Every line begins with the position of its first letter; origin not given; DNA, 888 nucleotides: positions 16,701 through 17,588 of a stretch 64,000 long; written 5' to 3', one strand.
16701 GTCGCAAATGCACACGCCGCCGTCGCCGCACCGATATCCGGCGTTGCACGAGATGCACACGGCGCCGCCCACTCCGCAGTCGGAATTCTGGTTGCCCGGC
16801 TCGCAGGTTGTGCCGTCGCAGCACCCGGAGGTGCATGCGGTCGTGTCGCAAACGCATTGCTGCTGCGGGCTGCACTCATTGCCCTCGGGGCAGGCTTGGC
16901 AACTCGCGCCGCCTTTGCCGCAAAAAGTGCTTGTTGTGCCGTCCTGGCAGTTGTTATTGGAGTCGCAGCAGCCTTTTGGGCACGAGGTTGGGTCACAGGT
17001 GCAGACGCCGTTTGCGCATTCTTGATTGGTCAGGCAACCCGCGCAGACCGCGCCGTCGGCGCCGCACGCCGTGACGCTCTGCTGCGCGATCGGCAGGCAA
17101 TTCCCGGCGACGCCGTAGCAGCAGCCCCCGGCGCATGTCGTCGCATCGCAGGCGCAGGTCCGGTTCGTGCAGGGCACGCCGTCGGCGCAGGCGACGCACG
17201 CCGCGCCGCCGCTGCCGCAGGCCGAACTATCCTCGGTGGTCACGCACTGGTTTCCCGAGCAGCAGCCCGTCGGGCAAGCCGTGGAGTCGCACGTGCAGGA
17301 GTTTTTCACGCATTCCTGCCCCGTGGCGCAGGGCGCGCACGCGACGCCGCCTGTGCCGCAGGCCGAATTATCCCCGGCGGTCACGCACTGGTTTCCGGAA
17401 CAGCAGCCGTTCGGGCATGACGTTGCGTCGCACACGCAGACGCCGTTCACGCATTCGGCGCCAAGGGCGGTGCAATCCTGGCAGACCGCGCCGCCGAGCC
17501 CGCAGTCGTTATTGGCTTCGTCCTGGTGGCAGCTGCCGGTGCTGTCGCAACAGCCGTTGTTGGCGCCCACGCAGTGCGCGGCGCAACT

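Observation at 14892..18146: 1084-aa protein made of ~20 eight-cysteine repeats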

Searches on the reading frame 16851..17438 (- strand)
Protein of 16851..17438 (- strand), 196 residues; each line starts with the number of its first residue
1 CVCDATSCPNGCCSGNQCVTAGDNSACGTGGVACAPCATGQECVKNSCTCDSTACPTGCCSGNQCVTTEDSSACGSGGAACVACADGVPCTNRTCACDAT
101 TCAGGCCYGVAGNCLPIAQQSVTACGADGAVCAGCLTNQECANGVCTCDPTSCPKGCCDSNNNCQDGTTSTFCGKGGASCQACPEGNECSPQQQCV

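Call 26: predict_structure(alignment_id=A2)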
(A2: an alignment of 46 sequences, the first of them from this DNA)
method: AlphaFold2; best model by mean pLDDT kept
length: 196 residues; sequences in the alignment: 46
mean_pLDDT: 95.0   pTM: 0.67
mean pLDDT of the five models: 95.0, 93.0, 93.0, 92.6, 72.0
residues with pLDDT >= 90: 181; 70-90: 15; 50-70: 0; < 50: 0
segments of 3 or more residues with pLDDT < 50: none
pLDDT, mean of each block of 10 residues (from residue 1): 95 95 91 96 95 97 95 96 91 91 92 92 96 95 97 97 96 98 98 97
secondary structure, 60 per line:
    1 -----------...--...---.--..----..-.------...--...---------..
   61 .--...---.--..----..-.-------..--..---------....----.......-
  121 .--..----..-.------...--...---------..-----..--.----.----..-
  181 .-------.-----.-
elements in order: E12-14 E17-19 E42-44 E47-49 E59-61 E64-66 E105-108 E113-116 E140-142 E145-147

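Call 29: fold_search(model_id=the predicted structure, library=pdb)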
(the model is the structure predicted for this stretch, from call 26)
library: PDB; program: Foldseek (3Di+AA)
matches with E <= 10: 71; with E <= 0.001: 0
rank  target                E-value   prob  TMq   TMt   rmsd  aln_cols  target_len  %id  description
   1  8wa2_E                2.3e-01  0.13  0.25  0.07  10.1       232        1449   16  cryo-EM structure of native mastigonemes isolated from Chlamydomonas reinhardtii at 3.0 angstrom resolution (released 2024-04-10)
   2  8wa2_A                5.1e-01  0.10  0.25  0.05  10.0       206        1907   18  cryo-EM structure of native mastigonemes isolated from Chlamydomonas reinhardtii at 3.0 angstrom resolution (released 2024-04-10)
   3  7fh1_A                5.9e-01  0.08  0.21  0.07  12.2       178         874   18  Structure of the human Meckelin (released 2021-12-01)
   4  7v3p_B                8.8e-01  0.03  0.17  0.07  13.0       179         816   18  Cryo-EM structure of the IGF1R/insulin complex (released 2022-08-17)
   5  6cu0_H                1.0e+00  0.09  0.27  0.35   7.4       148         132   18  Crystal structure of 4-1BBL/4-1BB (C121S) complex in P21 space group (released 2018-05-09)
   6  8wa2_C                1.0e+00  0.06  0.26  0.07  11.4       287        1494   16  cryo-EM structure of native mastigonemes isolated from Chlamydomonas reinhardtii at 3.0 angstrom resolution (released 2024-04-10)
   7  8wa2_F                1.2e+00  0.05  0.23  0.06  10.3       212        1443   17  cryo-EM structure of native mastigonemes isolated from Chlamydomonas reinhardtii at 3.0 angstrom resolution (released 2024-04-10)
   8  6y8k_AAA              1.4e+00  0.06  0.24  0.31   8.1       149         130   18  Crystal structure of CD137 in complex with the cyclic peptide BCY10916 (released 2021-02-03)
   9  8yx1_C                1.5e+00  0.04  0.17  0.20   8.2       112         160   14  CD40 in complex with Bleselumab Fab (released 2024-05-08)
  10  4e4d_R                1.7e+00  0.03  0.15  0.18   9.5       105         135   15  Crystal structure of mouse RANKL-OPG complex (released 2012-10-24)
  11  8yx9_K                1.7e+00  0.03  0.15  0.18   9.9       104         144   16  CD40 in complex with Dacetuzumab Fab (released 2024-05-08)
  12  9b4h_A                2.0e+00  0.03  0.24  0.05  11.6       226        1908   15  Chlamydomonas reinhardtii mastigoneme filament (released 2024-04-10)
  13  6cpr_F                2.4e+00  0.04  0.24  0.31   8.0       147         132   18  Crystal structure of 4-1BBL/4-1BB complex in C2 space group (released 2018-05-09)
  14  6mgp_Y                2.6e+00  0.03  0.26  0.31   9.5       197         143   16  Structure of human 4-1BB / 4-1BBL complex (released 2018-11-14)
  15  5u8q_A                2.8e+00  0.02  0.13  0.05  12.2       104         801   14  Structure of the ectodomain of the human Type 1 insulin-like growth factor receptor in complex with IGF-I (released 2018-02-28)
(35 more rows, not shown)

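Call 68: search_protein_families(library=ncbifam, proteins=[window:16851-17438:-], max_evalue=10)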
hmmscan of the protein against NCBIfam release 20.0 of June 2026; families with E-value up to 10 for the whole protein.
seq(196 aa): 0 families

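Call 69: search_protein_families(library=pfam, proteins=[window:16851-17438:-], max_evalue=10)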
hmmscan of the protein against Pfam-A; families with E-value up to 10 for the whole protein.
seq(196 aa): 0 families

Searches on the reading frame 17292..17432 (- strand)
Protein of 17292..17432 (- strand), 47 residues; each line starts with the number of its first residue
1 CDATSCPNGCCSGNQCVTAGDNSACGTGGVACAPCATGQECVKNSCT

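Call 14: search_solved_structures(query=A1, max_evalue=10, show_alignments=3)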
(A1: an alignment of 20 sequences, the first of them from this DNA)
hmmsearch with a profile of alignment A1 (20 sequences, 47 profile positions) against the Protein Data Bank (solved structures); distinct sequences matched with E-value up to 10: 1.
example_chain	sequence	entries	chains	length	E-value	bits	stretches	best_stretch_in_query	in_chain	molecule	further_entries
2ak0_A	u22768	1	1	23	0.054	16.9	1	9-31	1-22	Alpha-conotoxin MII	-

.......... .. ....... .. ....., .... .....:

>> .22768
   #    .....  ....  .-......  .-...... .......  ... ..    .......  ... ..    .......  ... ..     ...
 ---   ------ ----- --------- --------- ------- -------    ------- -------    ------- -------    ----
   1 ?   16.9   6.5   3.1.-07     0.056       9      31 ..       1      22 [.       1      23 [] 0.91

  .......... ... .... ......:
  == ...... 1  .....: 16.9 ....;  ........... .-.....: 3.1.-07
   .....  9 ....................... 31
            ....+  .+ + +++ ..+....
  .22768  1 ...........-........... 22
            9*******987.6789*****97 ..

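Call 46: search_solved_structures(query=A3, max_evalue=10, show_alignments=2)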
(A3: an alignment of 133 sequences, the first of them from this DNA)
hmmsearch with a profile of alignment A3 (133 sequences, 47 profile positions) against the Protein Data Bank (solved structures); distinct sequences matched with E-value up to 10: 2.
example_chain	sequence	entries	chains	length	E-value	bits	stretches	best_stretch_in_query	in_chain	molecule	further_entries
2ak0_A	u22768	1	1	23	0.13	16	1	9-31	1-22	Alpha-conotoxin MII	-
2d9k_A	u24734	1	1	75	2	12.1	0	20-37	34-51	FLN29 gene product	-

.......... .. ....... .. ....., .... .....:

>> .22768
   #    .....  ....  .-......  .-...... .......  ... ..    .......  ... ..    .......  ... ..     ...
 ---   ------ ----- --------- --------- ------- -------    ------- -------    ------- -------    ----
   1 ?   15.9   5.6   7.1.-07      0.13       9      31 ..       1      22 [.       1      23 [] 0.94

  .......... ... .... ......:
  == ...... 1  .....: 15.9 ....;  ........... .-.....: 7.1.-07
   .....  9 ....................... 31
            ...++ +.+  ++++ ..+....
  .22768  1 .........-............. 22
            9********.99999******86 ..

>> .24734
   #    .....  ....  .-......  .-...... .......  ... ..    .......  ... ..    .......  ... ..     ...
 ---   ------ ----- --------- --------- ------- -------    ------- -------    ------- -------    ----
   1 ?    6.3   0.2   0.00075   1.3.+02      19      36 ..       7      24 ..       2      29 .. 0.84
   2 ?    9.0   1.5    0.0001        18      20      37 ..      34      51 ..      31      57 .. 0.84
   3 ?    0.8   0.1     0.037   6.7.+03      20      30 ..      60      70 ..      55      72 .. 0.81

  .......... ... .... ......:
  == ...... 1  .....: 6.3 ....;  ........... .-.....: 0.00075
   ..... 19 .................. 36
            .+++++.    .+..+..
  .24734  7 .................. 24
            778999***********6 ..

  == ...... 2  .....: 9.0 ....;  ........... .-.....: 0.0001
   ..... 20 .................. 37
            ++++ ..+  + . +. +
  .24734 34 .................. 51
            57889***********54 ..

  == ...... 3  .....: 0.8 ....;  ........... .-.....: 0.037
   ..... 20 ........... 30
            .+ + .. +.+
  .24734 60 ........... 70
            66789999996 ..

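Call 47: search_protein_representatives(alignment_id=A1)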
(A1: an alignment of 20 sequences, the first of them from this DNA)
Query: 20 sequences, 47 profile positions. Proteins with E-value up to 0.001 (for the whole library): 1628; up to 1e-10: 596; up to 1e-30: 56. The best 150 are listed.
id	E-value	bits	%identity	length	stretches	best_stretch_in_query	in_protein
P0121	6.8e-60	215.1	-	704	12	1-46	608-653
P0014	1.3e-55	201.5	-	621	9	1-47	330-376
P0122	1.1e-54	198.5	-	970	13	1-47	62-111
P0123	5.6e-53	193.0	-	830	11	1-47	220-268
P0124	3.0e-52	190.7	-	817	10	1-44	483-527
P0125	4.6e-48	177.3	-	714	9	1-47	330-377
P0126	1.1e-46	172.9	-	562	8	1-47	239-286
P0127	3.0e-46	171.5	-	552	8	1-46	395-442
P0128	1.6e-44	165.9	-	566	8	1-47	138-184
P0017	3.2e-44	165.0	-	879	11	1-46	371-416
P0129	8.0e-44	163.7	-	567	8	1-47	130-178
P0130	3.3e-43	161.7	-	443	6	1-46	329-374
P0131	1.0e-42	160.2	-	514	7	1-46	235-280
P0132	1.5e-41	156.4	-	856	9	1-46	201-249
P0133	2.1e-41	155.9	-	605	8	1-47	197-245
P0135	2.3e-39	149.4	-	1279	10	1-46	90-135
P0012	2.6e-32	126.9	-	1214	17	1-46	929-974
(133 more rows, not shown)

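Call 50: search_protein_families(library=pfam, proteins=[P0121, P0135], max_evalue=0.1)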
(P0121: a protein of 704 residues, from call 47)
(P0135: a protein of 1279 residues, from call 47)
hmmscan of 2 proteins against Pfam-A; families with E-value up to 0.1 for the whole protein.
P0121 (704 aa): 0 families

P0135 (1279 aa): 1 family
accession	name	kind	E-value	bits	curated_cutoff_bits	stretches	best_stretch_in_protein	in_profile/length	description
PF03415.19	Peptidase_C11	-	9.3e-37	127.8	25.8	1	560-850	1-278/359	Clostripain family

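Call 52: predict_structure(alignment_id=A3)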
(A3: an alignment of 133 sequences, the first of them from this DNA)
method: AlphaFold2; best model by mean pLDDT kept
length: 47 residues; sequences in the alignment: 133
mean_pLDDT: 92.2   pTM: 0.64
mean pLDDT of the five models: 92.2, 91.3, 91.1, 87.6, 86.2
residues with pLDDT >= 90: 37; 70-90: 10; 50-70: 0; < 50: 0
segments of 3 or more residues with pLDDT < 50: none
pLDDT, mean of each block of 10 residues (from residue 1): 93 89 92 95 91
secondary structure, 60 per line:
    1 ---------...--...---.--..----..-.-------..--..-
elements in order: E10-12 E15-17

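Call 56: fold_search(model_id=the predicted structure, library=pdb)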
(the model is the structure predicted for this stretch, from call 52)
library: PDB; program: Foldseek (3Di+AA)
matches with E <= 10: 14; with E <= 0.001: 0
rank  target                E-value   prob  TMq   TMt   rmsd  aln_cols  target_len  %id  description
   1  2rjq_A                4.0e+00  0.08  0.26  0.05   2.3        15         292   33  Crystal structure of ADAMTS5 with inhibitor bound (released 2007-12-11)
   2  7n4y_A                4.3e+00  0.03  0.34  0.01   4.5        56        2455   23  The structure of bovine thyroglobulin with iodinated tyrosines (released 2021-11-10)
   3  9c1p_A                5.4e+00  0.05  0.40  0.04   3.0        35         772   23  Structure of Calcium-Sensing Receptor in complex with positive allosteric modulator '6218 (released 2024-10-02)
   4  7m3j_B                5.4e+00  0.04  0.40  0.04   5.4        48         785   25  Asymmetric Activation of the Calcium Sensing Receptor Homodimer (released 2021-06-30)
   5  8szf_A                7.3e+00  0.05  0.42  0.04   3.4        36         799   28  Cryo-EM structure of cinacalcet-bound active-state human calcium-sensing receptor CaSR in lipid nanodiscs (released 2024-02-07)
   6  6cu0_H                7.9e+00  0.05  0.49  0.24   3.8        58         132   24  Crystal structure of 4-1BBL/4-1BB (C121S) complex in P21 space group (released 2018-05-09)
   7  9avg_Q                8.5e+00  0.04  0.41  0.04   3.4        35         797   28  Structure of human calcium-sensing receptor in complex with chimeric Gs (miniGis) protein in nanodiscs (released 2024-04-17)
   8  6okn_E                8.5e+00  0.03  0.33  0.21   2.7        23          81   39  OX40R (TNFRSF4) bound to Fab 1A7 (released 2019-07-10)
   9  2jih_A                8.5e+00  0.03  0.27  0.06   2.8        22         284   18  Crystal Structure of Human ADAMTS-1 catalytic Domain and Cysteine- Rich Domain (complex-form) (released 2008-01-15)
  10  5l36_B                9.2e+00  0.01  0.29  0.14   5.5        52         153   17  Crystal Structure of a human FasL mutant in complex with human DcR3 (released 2016-09-07)
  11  8wpg_B                9.9e+00  0.04  0.43  0.04   3.0        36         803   25  Human calcium-sensing receptor bound with cinacalcet in detergent (released 2023-11-22)
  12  7epc_A                9.9e+00  0.03  0.45  0.05   3.6        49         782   14  Cryo-EM structure of inactive mGlu7 homodimer (released 2021-06-23)
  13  9avl_Q                9.9e+00  0.03  0.41  0.04   3.4        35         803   28  Structure of human calcium-sensing receptor in complex with Gi3 protein in nanodiscs (released 2024-04-17)
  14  9vql_A                9.9e+00  0.03  0.37  0.03   2.8        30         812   23  Cryo-EM structure of the dimeric Elapor1 mutant (released 2025-07-23)

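Call 68: search_protein_families(library=ncbifam, proteins=[window:17292-17432:-], max_evalue=10)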
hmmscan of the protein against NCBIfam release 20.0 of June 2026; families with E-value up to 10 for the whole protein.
seq(47 aa): 0 families

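Call 69: search_protein_families(library=pfam, proteins=[window:17292-17432:-], max_evalue=10)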
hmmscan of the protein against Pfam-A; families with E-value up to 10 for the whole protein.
seq(47 aa): 0 families
